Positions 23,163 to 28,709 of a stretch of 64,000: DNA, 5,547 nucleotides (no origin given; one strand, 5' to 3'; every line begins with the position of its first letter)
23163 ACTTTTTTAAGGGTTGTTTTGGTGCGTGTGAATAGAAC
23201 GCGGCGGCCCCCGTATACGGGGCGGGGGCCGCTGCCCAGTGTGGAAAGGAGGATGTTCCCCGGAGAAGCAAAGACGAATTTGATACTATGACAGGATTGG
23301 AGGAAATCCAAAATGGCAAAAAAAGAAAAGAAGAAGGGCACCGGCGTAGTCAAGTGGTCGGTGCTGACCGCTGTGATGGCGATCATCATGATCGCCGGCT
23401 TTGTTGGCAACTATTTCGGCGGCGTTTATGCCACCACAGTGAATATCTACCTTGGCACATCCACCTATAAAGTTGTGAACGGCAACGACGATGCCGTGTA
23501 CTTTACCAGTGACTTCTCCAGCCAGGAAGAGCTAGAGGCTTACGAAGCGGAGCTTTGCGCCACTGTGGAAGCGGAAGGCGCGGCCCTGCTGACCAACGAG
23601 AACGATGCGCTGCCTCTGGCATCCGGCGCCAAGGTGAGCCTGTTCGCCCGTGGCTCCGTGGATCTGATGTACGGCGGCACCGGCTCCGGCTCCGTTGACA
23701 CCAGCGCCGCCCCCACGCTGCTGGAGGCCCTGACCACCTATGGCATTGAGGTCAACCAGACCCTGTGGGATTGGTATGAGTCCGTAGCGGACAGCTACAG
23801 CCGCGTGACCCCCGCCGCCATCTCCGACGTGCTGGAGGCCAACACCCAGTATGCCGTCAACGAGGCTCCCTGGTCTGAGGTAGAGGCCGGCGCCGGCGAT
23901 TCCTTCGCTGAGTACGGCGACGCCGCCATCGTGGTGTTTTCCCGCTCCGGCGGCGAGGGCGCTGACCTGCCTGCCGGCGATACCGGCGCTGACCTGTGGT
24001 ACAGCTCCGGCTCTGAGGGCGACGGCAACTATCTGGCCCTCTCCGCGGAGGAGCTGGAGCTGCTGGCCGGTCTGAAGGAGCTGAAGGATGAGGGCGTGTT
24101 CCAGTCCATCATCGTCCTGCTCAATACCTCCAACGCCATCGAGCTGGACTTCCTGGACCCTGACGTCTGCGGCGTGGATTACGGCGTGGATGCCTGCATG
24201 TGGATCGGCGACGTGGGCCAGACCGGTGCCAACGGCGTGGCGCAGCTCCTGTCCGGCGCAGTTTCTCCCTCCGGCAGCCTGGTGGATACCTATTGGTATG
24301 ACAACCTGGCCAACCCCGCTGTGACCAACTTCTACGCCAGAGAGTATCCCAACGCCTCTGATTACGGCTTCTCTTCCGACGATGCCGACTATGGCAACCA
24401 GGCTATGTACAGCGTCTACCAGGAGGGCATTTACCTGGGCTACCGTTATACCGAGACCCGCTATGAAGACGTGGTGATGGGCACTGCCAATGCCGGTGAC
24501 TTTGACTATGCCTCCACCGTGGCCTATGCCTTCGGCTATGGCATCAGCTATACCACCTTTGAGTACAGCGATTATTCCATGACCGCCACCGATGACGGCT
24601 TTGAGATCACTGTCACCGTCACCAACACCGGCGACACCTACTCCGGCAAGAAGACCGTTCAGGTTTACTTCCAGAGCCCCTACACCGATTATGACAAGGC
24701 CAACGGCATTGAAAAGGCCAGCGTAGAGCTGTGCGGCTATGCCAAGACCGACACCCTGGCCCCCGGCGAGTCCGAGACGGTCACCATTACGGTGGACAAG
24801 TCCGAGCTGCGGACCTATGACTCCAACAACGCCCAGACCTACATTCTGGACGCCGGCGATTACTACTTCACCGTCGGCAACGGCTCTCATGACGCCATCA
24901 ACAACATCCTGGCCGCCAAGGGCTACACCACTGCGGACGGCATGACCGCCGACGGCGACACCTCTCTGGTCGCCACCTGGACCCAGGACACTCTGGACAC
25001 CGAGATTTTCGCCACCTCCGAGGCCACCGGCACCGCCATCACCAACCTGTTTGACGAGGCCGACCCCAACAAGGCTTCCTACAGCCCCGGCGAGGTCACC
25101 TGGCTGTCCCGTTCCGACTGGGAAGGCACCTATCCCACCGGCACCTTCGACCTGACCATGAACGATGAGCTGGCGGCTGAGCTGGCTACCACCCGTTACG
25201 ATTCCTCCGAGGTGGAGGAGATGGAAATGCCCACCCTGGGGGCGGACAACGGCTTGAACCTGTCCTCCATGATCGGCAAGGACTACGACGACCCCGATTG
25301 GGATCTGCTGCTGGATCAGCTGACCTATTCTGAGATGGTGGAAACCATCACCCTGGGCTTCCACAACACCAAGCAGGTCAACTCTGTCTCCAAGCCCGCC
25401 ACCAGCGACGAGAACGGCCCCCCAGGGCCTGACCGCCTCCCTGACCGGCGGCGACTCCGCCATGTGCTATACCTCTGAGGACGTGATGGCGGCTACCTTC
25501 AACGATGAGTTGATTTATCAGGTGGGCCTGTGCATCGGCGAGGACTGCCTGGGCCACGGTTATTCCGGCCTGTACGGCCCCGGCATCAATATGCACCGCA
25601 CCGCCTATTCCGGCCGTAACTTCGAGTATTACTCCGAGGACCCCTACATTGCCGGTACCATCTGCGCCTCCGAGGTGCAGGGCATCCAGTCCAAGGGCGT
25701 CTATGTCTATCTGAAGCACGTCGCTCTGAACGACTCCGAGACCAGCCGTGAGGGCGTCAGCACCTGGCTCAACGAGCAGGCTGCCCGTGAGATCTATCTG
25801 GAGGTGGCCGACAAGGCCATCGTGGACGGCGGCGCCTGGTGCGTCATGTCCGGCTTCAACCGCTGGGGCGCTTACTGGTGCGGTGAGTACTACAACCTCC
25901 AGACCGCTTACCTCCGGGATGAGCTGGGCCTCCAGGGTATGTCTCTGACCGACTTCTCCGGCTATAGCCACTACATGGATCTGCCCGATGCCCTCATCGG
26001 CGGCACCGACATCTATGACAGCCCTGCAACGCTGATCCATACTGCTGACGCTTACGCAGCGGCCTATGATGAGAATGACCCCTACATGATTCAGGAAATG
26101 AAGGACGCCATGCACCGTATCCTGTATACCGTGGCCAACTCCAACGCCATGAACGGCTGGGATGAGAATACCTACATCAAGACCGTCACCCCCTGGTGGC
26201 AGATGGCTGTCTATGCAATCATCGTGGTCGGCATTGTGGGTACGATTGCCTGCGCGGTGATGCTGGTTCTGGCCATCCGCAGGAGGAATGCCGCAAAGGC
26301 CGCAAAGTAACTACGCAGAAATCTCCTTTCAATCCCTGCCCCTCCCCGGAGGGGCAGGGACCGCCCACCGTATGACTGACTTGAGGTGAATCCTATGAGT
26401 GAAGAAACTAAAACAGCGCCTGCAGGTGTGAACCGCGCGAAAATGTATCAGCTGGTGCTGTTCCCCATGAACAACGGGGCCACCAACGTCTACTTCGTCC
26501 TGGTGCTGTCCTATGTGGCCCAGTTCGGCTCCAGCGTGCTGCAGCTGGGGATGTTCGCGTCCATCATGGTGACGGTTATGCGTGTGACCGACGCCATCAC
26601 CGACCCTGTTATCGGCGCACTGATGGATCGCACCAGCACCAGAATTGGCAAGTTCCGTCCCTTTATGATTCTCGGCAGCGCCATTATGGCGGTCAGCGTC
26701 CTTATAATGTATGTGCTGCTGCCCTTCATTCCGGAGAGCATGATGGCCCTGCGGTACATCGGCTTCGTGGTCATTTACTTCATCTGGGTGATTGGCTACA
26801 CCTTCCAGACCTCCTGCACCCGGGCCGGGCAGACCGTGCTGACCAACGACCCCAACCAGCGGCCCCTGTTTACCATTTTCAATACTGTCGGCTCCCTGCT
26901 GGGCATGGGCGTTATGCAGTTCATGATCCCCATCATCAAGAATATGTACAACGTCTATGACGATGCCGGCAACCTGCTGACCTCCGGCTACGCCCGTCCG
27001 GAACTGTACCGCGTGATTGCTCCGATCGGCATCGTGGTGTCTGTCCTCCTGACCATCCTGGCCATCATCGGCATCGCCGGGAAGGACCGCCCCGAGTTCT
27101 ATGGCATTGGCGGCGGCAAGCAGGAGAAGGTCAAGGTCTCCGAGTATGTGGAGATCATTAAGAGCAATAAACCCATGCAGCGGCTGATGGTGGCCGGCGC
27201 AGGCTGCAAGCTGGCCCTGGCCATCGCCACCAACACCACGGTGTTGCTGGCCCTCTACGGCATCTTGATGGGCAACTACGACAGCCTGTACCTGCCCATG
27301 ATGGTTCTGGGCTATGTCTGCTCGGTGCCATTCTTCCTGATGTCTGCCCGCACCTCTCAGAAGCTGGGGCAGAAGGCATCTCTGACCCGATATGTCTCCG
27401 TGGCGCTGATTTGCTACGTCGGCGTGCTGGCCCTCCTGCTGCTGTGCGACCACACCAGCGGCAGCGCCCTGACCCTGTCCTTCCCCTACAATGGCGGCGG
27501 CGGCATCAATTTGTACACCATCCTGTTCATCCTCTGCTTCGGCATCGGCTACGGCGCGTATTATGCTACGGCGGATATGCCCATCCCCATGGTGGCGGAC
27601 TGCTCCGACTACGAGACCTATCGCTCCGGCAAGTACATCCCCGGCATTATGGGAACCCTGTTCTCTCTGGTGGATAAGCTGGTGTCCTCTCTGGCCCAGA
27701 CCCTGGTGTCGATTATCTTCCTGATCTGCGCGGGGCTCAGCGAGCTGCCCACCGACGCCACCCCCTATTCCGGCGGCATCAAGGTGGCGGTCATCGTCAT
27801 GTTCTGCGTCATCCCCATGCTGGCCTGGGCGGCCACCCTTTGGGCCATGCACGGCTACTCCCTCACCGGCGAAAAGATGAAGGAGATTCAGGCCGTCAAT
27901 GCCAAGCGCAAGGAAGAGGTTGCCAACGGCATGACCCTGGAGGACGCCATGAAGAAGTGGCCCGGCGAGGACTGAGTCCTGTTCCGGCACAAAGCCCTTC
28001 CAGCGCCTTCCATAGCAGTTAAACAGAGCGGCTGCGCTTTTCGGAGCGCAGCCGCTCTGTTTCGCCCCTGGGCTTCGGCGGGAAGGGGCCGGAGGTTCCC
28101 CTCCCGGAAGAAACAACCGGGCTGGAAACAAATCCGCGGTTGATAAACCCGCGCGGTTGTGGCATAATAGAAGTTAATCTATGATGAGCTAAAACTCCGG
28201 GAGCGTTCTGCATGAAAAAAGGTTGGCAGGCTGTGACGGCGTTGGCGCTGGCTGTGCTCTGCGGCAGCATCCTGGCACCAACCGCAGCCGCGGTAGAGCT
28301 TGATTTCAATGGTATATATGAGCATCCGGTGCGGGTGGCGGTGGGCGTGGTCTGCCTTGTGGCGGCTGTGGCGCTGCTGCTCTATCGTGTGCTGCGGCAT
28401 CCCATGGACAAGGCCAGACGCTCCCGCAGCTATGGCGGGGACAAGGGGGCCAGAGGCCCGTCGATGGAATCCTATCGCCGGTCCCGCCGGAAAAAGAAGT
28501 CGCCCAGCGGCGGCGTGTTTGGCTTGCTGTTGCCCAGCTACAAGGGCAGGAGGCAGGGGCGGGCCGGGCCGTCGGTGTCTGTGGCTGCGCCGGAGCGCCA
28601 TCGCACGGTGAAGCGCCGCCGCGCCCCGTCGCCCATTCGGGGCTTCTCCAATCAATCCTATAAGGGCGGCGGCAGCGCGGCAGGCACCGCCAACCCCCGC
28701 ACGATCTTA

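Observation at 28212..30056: Orphan monocistronic gene for a membrane-anchored, extremely basic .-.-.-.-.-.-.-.3-R-Y-G repeat protein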

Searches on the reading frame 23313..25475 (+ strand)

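Call 28: search_protein_families(library=pfam, proteins=[window:23313-25475:+], max_evalue=0.00001)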
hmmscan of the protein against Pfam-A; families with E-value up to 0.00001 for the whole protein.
window:23313-25475:+ (721 aa): 3 families
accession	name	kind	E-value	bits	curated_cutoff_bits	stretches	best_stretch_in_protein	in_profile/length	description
PF01915.27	Glyco_hydro_3_C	-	1.5e-18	67.9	31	1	92-377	3-200/200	Glycosyl hydrolase family 3 C-terminal domain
PF14310.12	Fn3-like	-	4.2e-13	49.7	25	1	448-525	2-71/71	Fibronectin type III-like domain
PF19516.4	DUF6049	-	8.3e-06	25.1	30.1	0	425-499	57-138/708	Family of unknown function (DUF6049)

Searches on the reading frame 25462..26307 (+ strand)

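Call 28: search_protein_families(library=pfam, proteins=[window:25462-26307:+], max_evalue=0.00001)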
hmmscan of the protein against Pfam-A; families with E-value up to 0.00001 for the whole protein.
window:25462-26307:+ (282 aa): 1 family
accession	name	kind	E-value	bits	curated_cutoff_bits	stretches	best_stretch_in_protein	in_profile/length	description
PF00933.27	Glyco_hydro_3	-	5e-16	59.5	27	1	7-184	89-278/316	Glycosyl hydrolase family 3 N terminal domain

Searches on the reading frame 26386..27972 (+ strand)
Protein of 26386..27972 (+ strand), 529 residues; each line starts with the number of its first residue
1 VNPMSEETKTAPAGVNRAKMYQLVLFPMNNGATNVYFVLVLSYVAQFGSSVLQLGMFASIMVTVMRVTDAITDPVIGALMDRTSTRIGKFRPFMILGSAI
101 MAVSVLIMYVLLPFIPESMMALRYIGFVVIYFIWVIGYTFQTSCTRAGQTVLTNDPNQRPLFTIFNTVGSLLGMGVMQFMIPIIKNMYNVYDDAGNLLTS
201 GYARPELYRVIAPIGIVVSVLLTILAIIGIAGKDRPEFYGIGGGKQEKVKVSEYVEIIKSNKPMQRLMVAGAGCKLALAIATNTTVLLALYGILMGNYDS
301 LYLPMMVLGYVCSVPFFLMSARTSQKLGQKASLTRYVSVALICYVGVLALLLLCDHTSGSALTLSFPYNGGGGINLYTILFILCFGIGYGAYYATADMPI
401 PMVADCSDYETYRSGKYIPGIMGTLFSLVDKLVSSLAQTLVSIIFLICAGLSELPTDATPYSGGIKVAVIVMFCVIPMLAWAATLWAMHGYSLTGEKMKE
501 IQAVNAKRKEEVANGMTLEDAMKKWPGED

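Call 28: search_protein_families(library=pfam, proteins=[window:26386-27972:+], max_evalue=0.00001)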
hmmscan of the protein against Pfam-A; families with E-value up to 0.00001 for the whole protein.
window:26386-27972:+ (529 aa): 1 family
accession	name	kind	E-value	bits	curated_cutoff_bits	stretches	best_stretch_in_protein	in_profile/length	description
PF13347.12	MFS_2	-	1.8e-33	116.1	27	1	38-494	14-426/427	MFS/sugar transport protein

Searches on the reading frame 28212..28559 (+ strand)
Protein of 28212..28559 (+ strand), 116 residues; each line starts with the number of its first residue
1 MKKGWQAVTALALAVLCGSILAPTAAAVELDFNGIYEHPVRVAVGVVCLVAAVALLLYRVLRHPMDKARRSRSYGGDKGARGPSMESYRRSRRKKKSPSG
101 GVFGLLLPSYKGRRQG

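Call 46: find_homologous_proteins(query=A3, max_evalue=0.01)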
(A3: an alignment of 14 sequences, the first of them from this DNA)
Query A3 (14 sequences) (116 aa, profile of the alignment): 11 proteins with E <= 0.01 among 8000 candidates.
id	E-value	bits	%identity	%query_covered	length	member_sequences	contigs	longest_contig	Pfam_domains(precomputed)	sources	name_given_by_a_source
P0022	7.9e-40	153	35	92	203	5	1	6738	-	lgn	-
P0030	6.2e-36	141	30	96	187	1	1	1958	-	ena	-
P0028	4.0e-33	132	32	83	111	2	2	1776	-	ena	-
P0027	9.2e-32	127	35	90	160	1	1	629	-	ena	-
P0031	7.9e-29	118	35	83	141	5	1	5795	-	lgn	-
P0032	1.1e-26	111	35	80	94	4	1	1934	-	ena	-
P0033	7.2e-24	102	34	60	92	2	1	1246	-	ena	-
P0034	1.6e-13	68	30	41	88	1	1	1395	-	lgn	-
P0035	4.1e-12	64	30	41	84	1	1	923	-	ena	-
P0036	7.0e-10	57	31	58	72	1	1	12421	-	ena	-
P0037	8.0e-7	47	-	-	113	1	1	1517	-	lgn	-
